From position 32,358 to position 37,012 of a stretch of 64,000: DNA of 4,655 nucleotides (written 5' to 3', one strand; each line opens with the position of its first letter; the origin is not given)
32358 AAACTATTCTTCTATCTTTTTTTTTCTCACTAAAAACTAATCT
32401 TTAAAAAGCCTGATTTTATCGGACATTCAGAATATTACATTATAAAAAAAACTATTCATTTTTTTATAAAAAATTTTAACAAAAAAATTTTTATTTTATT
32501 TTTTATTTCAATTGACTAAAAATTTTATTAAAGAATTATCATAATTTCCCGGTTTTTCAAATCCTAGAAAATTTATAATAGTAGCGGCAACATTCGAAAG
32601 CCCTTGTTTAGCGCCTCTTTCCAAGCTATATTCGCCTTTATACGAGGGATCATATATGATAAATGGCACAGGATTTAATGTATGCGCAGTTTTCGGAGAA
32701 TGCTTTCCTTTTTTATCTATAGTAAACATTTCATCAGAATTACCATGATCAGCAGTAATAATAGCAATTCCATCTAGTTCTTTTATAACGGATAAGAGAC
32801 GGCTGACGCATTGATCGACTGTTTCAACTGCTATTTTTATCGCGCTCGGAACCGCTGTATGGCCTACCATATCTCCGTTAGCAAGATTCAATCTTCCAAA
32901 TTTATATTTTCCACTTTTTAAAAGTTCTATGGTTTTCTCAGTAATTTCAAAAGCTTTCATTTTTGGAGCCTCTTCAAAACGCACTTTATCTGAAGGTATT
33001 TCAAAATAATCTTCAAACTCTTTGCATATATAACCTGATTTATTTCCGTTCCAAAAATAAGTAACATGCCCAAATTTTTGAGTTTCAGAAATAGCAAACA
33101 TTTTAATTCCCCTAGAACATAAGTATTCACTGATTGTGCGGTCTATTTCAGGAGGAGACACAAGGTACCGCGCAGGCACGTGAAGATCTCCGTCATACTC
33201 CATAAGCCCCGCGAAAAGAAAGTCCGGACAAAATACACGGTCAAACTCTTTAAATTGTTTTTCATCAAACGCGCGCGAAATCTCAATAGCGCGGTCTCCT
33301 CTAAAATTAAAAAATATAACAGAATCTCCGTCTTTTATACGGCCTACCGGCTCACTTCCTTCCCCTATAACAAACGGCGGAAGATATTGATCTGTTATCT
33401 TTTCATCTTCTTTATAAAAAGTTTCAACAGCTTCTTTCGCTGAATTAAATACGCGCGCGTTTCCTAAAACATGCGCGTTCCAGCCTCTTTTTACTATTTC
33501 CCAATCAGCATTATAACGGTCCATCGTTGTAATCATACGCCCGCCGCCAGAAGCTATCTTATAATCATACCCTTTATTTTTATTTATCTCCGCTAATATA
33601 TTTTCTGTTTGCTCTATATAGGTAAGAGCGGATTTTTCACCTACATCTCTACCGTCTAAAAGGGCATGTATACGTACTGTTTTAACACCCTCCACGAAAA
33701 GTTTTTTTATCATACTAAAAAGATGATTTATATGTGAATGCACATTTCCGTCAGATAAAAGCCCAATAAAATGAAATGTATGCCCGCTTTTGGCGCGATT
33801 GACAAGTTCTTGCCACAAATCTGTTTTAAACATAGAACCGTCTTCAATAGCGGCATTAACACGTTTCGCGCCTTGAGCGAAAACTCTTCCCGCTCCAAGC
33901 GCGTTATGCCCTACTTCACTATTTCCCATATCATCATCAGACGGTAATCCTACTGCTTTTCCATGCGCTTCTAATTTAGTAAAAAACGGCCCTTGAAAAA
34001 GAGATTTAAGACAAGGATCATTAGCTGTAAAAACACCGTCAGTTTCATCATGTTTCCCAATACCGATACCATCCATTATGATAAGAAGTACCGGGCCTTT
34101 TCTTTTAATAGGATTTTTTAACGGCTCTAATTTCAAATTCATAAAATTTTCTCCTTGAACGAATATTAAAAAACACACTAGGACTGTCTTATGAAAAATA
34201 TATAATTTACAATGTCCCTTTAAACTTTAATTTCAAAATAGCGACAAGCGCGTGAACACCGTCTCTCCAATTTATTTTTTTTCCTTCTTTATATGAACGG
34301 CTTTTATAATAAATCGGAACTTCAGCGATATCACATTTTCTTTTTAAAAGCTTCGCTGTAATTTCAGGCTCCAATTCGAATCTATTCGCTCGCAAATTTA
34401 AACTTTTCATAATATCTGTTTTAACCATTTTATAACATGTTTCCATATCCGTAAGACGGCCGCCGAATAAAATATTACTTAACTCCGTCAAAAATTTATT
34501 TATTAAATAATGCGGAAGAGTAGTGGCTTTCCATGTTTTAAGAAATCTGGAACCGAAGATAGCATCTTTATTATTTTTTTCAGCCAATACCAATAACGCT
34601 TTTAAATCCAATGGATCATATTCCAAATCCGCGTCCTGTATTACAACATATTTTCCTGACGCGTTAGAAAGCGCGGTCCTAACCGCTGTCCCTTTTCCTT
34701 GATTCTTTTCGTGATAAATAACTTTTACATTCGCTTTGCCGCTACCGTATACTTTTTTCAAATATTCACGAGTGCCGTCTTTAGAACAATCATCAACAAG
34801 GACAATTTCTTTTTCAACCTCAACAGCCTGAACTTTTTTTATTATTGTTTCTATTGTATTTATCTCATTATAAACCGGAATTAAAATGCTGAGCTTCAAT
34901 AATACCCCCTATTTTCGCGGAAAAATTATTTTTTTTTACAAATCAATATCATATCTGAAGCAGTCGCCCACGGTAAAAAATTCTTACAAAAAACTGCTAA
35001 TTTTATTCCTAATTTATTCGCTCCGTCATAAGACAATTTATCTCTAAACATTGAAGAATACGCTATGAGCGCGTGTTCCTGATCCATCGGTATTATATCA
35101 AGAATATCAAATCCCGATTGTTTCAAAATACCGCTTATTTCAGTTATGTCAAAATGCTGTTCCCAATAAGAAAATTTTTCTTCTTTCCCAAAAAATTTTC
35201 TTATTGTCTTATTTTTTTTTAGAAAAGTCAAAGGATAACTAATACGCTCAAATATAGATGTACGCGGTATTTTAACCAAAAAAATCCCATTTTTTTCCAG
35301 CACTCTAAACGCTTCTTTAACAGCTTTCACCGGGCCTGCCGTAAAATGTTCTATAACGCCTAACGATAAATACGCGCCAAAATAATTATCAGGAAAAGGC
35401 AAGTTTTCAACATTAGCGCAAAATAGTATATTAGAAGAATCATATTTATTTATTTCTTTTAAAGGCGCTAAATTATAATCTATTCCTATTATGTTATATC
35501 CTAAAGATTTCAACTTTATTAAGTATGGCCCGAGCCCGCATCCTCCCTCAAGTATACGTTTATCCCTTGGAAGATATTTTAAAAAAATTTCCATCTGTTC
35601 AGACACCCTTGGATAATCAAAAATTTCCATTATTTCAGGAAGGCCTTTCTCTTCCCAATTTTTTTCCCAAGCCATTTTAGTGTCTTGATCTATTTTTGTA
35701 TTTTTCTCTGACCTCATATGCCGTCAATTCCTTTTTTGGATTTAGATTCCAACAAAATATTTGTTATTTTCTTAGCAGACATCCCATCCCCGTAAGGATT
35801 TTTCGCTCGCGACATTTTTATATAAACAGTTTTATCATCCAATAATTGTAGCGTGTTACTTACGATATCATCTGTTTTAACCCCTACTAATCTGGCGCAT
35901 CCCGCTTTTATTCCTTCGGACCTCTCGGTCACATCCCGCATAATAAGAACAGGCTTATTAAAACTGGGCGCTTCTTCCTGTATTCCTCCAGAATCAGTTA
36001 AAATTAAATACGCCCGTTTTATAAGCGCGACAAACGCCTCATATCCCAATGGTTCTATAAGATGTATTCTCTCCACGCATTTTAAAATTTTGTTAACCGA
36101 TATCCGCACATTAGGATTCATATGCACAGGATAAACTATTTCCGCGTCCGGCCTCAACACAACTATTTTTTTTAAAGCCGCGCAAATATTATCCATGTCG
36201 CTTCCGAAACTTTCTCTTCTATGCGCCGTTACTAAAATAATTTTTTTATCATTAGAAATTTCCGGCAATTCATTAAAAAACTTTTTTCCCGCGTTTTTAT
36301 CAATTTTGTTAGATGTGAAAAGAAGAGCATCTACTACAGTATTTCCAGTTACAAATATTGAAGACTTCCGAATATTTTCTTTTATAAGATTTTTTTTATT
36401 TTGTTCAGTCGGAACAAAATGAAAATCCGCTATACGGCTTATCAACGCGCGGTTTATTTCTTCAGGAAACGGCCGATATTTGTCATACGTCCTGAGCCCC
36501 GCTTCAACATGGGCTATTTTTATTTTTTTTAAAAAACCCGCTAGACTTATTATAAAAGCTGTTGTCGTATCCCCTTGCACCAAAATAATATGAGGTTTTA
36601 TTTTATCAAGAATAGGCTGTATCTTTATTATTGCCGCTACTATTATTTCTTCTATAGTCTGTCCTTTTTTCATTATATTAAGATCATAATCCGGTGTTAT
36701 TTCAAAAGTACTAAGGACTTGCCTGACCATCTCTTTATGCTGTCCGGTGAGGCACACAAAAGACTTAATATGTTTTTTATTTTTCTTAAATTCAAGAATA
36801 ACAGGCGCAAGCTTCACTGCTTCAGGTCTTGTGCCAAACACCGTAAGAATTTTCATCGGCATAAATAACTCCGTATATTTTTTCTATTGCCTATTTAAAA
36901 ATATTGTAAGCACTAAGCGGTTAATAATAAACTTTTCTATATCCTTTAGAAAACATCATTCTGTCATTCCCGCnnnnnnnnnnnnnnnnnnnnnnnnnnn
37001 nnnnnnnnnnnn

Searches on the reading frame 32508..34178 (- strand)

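Call 92: search_protein_families(library=pfam, proteins=[window:32508-34178:-], max_evalue=0.00001)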
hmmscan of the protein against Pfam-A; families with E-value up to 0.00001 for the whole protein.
window:32508-34178:- (556 aa): 2 families
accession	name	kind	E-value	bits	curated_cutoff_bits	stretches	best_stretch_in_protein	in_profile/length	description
PF06415.18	iPGM_N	-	9.4e-68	228.4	27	1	107-329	1-216/217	BPG-independent PGAM N-terminus (iPGM_N)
PF01676.23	Metalloenzyme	-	1.6e-67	228.1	24.3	1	29-542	2-252/252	Metalloenzyme superfamily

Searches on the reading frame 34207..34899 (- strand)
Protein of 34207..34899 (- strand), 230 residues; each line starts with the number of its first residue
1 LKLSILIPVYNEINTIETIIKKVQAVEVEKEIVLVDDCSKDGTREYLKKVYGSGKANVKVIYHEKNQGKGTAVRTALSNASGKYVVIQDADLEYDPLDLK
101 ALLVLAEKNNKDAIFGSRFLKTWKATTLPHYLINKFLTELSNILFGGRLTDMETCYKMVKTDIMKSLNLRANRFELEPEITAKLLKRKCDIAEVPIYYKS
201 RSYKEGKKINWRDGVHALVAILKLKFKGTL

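Call 92: search_protein_families(library=pfam, proteins=[window:34207-34899:-], max_evalue=0.00001)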
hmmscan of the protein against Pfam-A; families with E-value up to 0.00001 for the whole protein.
window:34207-34899:- (230 aa): 1 family
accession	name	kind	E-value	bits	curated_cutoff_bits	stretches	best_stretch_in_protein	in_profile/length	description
PF00535.33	Glycos_transf_2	-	3.5e-33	115.4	23.3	1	4-164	1-164/168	Glycosyl transferase family 2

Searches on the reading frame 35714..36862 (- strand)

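Call 92: search_protein_families(library=pfam, proteins=[window:35714-36862:-], max_evalue=0.00001)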
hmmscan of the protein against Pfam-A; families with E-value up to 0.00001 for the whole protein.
window:35714-36862:- (382 aa): 1 family
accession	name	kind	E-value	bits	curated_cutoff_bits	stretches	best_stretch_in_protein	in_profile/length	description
PF02350.25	Epimerase_2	-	1.4e-118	396.2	30.6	1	28-370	5-346/347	UDP-N-acetylglucosamine 2-epimerase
